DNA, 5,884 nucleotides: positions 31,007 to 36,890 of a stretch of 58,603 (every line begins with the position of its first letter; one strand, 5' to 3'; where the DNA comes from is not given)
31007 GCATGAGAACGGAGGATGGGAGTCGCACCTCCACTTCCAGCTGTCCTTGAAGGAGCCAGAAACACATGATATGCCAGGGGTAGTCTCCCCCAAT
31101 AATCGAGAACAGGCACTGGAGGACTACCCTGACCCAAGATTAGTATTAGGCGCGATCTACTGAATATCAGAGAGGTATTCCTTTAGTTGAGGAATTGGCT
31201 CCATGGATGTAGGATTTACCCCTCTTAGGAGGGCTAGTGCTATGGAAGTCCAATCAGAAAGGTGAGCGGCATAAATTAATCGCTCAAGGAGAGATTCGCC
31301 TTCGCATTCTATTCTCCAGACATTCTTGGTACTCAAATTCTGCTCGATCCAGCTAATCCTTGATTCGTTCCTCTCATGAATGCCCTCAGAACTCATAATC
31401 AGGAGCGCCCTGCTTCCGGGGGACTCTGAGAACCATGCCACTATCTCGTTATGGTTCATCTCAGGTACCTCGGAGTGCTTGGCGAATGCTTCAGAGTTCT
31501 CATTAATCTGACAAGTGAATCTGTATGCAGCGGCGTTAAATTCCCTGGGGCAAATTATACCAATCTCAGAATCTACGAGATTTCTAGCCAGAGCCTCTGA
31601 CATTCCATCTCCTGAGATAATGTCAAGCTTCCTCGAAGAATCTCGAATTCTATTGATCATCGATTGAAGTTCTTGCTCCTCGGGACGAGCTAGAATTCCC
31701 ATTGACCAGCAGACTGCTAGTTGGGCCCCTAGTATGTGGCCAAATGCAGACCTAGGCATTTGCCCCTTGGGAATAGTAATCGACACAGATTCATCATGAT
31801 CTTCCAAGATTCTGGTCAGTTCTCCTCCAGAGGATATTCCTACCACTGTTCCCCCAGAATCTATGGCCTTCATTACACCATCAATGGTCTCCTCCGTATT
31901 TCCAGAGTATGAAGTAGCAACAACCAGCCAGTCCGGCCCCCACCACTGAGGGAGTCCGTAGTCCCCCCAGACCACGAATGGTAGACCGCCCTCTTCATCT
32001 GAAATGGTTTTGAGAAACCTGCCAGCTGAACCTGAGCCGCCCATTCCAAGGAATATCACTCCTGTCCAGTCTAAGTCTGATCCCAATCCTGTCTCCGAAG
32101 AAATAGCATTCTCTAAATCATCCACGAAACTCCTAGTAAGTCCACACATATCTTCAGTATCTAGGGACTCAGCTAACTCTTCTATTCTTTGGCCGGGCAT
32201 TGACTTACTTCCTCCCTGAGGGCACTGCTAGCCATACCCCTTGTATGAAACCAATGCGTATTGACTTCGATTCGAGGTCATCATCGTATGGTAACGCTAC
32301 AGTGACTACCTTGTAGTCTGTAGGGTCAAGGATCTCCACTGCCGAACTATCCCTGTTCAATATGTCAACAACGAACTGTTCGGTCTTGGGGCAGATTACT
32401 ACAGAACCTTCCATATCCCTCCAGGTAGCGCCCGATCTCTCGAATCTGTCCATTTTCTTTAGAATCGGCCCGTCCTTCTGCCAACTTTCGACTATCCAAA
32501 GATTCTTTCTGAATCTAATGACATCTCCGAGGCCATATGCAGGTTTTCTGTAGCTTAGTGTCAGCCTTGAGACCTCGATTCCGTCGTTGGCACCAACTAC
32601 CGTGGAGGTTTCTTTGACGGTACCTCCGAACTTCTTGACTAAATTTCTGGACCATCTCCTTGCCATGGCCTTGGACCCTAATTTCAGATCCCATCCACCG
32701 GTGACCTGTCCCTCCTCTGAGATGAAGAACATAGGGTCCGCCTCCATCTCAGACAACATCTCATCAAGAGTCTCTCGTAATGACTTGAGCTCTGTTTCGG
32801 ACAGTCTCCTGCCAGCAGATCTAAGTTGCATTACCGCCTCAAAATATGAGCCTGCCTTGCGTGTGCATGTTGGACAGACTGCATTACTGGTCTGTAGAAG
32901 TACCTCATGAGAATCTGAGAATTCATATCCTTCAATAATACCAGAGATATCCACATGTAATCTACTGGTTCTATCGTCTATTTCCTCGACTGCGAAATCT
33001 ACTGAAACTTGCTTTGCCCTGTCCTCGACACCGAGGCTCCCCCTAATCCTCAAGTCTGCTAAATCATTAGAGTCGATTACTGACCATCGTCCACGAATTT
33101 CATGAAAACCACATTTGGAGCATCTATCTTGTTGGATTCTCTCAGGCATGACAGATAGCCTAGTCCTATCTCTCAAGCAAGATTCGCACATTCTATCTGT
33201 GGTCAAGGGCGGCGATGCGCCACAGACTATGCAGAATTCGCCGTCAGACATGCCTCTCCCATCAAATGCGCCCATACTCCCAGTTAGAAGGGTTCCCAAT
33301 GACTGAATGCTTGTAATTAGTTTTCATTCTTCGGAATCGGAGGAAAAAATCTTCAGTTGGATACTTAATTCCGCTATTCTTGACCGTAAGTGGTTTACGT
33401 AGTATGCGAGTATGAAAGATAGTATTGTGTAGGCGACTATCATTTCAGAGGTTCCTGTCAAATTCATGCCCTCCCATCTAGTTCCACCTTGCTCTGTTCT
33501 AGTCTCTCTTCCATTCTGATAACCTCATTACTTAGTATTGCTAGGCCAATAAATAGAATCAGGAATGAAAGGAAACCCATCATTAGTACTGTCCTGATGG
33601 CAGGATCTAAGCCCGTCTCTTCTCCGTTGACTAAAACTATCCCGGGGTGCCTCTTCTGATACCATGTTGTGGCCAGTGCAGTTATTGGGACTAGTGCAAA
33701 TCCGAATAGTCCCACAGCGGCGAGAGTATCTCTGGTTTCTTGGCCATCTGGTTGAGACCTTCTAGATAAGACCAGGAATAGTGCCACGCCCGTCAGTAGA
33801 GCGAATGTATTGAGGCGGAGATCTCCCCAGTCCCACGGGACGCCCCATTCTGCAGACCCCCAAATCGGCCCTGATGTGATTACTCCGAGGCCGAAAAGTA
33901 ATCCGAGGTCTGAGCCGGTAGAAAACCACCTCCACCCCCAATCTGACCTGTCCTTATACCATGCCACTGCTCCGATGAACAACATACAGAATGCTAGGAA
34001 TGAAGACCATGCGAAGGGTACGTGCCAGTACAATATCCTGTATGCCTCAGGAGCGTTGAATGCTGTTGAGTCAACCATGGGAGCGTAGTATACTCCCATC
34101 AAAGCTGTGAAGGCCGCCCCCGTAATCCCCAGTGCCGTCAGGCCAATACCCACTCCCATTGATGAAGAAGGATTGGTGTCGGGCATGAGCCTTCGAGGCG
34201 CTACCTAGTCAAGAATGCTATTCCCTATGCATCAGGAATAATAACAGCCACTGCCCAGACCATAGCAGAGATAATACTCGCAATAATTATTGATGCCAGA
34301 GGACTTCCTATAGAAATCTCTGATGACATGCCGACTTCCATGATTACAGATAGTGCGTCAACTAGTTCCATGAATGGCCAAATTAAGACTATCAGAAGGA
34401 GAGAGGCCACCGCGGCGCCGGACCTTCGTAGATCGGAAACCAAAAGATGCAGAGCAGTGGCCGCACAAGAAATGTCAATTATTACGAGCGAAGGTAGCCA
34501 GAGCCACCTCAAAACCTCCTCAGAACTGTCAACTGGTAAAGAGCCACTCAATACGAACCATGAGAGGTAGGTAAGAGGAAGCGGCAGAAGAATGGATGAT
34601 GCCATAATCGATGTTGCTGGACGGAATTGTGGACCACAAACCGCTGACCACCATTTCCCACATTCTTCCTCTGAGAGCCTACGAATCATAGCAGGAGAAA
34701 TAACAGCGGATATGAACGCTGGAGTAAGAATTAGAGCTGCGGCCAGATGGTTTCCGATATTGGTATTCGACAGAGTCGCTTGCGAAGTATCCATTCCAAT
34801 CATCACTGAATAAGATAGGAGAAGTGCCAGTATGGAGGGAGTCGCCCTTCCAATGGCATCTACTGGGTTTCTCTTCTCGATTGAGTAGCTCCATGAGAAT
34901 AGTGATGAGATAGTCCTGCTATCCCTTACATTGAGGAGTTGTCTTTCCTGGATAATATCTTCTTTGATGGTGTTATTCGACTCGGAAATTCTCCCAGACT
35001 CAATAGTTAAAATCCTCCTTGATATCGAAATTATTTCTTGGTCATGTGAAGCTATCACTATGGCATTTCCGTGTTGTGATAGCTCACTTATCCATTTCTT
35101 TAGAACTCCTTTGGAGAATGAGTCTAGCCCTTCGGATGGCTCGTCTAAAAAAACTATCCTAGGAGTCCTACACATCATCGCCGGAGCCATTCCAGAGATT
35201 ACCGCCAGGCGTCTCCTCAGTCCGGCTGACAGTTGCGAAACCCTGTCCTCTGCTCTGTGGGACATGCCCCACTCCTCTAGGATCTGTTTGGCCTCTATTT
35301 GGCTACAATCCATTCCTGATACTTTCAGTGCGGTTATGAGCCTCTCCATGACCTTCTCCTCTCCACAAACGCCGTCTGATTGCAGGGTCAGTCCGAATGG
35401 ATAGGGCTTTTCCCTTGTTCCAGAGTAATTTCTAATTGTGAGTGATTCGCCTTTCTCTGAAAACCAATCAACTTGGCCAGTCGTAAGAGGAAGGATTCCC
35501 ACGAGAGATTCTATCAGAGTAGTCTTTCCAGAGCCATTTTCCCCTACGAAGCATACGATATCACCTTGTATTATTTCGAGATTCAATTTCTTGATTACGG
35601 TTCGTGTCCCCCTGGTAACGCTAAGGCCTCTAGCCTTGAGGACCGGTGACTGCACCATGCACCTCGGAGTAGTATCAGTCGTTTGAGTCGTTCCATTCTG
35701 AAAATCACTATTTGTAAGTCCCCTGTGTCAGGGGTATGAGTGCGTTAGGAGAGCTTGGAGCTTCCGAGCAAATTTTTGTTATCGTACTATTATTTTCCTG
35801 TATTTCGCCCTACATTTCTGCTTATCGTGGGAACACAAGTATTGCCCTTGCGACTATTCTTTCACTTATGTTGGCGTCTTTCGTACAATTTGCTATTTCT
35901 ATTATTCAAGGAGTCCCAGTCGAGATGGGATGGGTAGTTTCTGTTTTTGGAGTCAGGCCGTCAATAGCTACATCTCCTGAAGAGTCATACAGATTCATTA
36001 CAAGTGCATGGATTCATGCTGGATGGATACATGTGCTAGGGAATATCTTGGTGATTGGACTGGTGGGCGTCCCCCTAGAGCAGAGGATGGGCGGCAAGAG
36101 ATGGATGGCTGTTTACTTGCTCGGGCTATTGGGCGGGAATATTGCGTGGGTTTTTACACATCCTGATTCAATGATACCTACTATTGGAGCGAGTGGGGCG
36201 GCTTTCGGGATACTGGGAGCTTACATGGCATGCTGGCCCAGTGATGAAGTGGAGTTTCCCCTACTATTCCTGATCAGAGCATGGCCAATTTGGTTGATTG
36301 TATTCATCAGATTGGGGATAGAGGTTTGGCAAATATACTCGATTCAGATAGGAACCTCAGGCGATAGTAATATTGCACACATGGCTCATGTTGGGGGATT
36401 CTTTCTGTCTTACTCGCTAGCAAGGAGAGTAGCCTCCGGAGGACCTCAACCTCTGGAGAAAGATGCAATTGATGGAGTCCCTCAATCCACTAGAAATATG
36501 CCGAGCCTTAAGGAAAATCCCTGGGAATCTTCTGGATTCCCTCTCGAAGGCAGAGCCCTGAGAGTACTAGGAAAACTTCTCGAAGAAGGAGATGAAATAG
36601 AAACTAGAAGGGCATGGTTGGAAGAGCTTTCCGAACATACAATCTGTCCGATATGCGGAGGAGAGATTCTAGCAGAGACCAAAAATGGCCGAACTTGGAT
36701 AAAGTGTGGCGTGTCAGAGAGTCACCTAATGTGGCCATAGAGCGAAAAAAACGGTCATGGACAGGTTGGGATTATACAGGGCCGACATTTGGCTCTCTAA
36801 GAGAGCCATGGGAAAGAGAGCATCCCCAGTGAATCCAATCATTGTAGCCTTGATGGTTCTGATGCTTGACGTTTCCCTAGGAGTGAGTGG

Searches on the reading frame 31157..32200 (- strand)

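Call 52: search_protein_families(library=pfam, proteins=[window:31157-32200:-], max_evalue=0.001)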
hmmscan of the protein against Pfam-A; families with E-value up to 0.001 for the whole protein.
window:31157-32200:- (347 aa): 2 families
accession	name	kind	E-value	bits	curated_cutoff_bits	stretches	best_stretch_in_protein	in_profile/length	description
PF10432.14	bact-PGI_C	-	2.5e-34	118.8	24.5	1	201-343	5-151/151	Bacterial phospho-glucose isomerase C-terminal SIS domain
PF01380.27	SIS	-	3.5e-05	24.1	25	1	48-165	8-126/131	SIS domain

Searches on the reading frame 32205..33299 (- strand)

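Call 52: search_protein_families(library=pfam, proteins=[window:32205-33299:-], max_evalue=0.001)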
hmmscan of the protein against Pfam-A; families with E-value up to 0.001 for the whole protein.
window:32205-33299:- (364 aa): 1 family
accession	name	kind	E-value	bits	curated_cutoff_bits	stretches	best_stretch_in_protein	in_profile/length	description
PF04981.18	NMD3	-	2.2e-39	135.9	24.9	1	23-250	1-241/243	NMD3 family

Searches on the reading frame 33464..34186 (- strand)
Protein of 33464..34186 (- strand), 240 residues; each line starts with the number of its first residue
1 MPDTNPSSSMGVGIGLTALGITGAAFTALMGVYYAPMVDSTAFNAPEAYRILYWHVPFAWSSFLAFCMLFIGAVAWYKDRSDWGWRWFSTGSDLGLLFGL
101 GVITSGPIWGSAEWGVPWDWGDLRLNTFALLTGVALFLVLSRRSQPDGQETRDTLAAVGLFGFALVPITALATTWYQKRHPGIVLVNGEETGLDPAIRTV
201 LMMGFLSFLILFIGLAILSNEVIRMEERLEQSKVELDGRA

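Call 52: search_protein_families(library=pfam, proteins=[window:33464-34186:-], max_evalue=0.001)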
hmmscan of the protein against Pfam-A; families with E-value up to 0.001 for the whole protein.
window:33464-34186:- (240 aa): 1 family
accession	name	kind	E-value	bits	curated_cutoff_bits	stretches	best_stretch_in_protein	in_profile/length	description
PF01578.25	Cytochrom_C_asm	-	1.5e-09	38.2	29.9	1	22-178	46-209/212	Cytochrome C assembly protein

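Call 75: search_protein_families(library=ncbifam, proteins=[window:33464-34186:-], max_evalue=0.001)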
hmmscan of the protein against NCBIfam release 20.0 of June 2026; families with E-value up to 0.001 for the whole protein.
window:33464-34186:- (240 aa): 1 family
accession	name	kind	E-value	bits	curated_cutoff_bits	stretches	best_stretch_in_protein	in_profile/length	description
TIGR01191.1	ccmC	subfamily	3.3e-18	66.3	186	1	45-219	6-179/184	heme ABC transporter permease CcmC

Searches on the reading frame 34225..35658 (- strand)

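Call 52: search_protein_families(library=pfam, proteins=[window:34225-35658:-], max_evalue=0.001)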
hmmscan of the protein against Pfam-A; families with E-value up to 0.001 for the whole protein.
window:34225-35658:- (477 aa): 6 families
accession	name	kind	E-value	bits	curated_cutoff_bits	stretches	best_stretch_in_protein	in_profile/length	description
PF00005.33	ABC_tran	-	5e-17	63.2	25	1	23-175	2-136/137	ABC transporter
PF13304.12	AAA_21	-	3.6e-08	34.3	27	0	34-71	1-57/304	AAA domain, putative AbiEii toxin, Type IV TA system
PF02463.25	SMC_N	-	8.7e-06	25.8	40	0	32-53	24-45/220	RecF/RecN/SMC N terminal domain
PF03205.20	MobB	-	2.4e-05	24.6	26.6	0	34-56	1-23/133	Molybdopterin guanine dinucleotide synthesis protein B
PF03193.22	RsgA_GTPase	-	6.8e-05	23.2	30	1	18-72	93-146/174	RsgA GTPase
PF13476.12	AAA_23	-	0.00018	22.6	27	1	31-54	18-41/201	AAA domain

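Call 75: search_protein_families(library=ncbifam, proteins=[window:34225-35658:-], max_evalue=0.001)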
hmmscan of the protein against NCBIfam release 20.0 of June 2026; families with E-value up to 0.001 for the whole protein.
window:34225-35658:- (477 aa): 183 families (the best 25 are shown)
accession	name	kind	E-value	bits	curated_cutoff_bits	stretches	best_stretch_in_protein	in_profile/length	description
TIGR01188.1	drrA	subfamily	2.4e-27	96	312.45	1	21-251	8-231/302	daunorubicin resistance ABC transporter, ATP-binding protein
TIGR02211.1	LolD_lipo_ex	equivalog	3.7e-25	88.7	307.75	1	19-225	18-220/221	lipoprotein-releasing ABC transporter ATP-binding protein LolD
NF010061.0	PRK13538.1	equivalog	1.4e-24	86.8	195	1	4-216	3-201/211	cytochrome c biogenesis heme-transporting ATPase CcmA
TIGR03608.1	L_ocin_972_ABC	subfamily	1.5e-24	86.6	254.85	1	13-219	5-206/206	putative bacteriocin export ABC transporter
TIGR04406.1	LPS_export_lptB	equivalog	2.5e-24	85.9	240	1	7-240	2-227/239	LPS export ABC transporter ATP-binding protein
TIGR01189.1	ccmA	equivalog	9.2e-24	84.2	131.6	1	7-210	1-190/198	heme ABC exporter ATP-binding protein CcmA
TIGR04521.1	ECF_ATPase_2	equivalog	1e-23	83.8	330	1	18-242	17-239/279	energy-coupling factor transporter ATPase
TIGR03864.1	PQQ_ABC_ATP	hypoth_equivalog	4e-23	82.1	302.25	1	7-229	2-215/236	ABC transporter, ATP-binding subunit, PQQ-dependent alcohol dehydrogenase system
TIGR02673.1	FtsE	equivalog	4.1e-23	82.2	264.85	1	19-222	15-213/214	cell division ATP-binding protein FtsE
TIGR01166.1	cbiO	subfamily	1.2e-22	80.3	211.8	1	20-209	6-189/190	cobalt ABC transporter, ATP-binding protein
NF040873.1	AztA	equivalog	1.7e-22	79.9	220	1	18-216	4-188/191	zinc ABC transporter ATP-binding protein AztA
TIGR02982.1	heterocyst_DevA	subfamily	2.2e-22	79.8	295.8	1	19-224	18-219/220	ABC exporter ATP-binding subunit, DevA family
NF010068.0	PRK13548.1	equivalog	3e-22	79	261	1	4-241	3-236/261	heme ABC transporter ATP-binding protein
TIGR03740.1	galliderm_ABC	subfamily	1.3e-21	77.3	309.75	1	8-234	2-212/223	lantibiotic protection ABC transporter ATP-binding subunit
NF000355.4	ribo_prot_ABC_F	equivalog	4e-21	75.5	380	1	8-227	4-195/499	ribosomal protection-like ABC-F family protein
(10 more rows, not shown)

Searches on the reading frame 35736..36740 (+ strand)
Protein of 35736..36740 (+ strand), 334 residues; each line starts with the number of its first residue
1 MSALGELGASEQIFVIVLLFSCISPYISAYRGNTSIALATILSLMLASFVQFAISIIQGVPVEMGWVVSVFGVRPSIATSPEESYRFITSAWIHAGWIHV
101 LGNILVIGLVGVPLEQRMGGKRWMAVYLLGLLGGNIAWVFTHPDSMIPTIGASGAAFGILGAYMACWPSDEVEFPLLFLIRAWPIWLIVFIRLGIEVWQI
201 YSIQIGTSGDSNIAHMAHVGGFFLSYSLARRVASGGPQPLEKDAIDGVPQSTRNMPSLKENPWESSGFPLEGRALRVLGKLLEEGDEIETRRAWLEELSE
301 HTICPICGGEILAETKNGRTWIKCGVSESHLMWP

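Call 12: search_protein_families(library=pfam, proteins=[window:35736-36740:+], max_evalue=0.001)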
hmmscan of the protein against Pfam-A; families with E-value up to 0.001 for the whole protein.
window:35736-36740:+ (334 aa): 1 family
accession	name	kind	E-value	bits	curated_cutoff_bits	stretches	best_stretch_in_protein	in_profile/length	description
PF01694.28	Rhomboid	-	1.5e-26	93.7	22.6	1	82-229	2-137/143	Rhomboid domain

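Call 75: search_protein_families(library=ncbifam, proteins=[window:35736-36740:+], max_evalue=0.001)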
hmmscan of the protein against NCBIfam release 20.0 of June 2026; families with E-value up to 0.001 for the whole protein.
window:35736-36740:+ (334 aa): 1 family
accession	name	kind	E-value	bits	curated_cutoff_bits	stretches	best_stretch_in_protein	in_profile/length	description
TIGR03902.1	rhom_GG_sort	equivalog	2e-10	40.8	84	1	82-226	14-150/154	rhombosortase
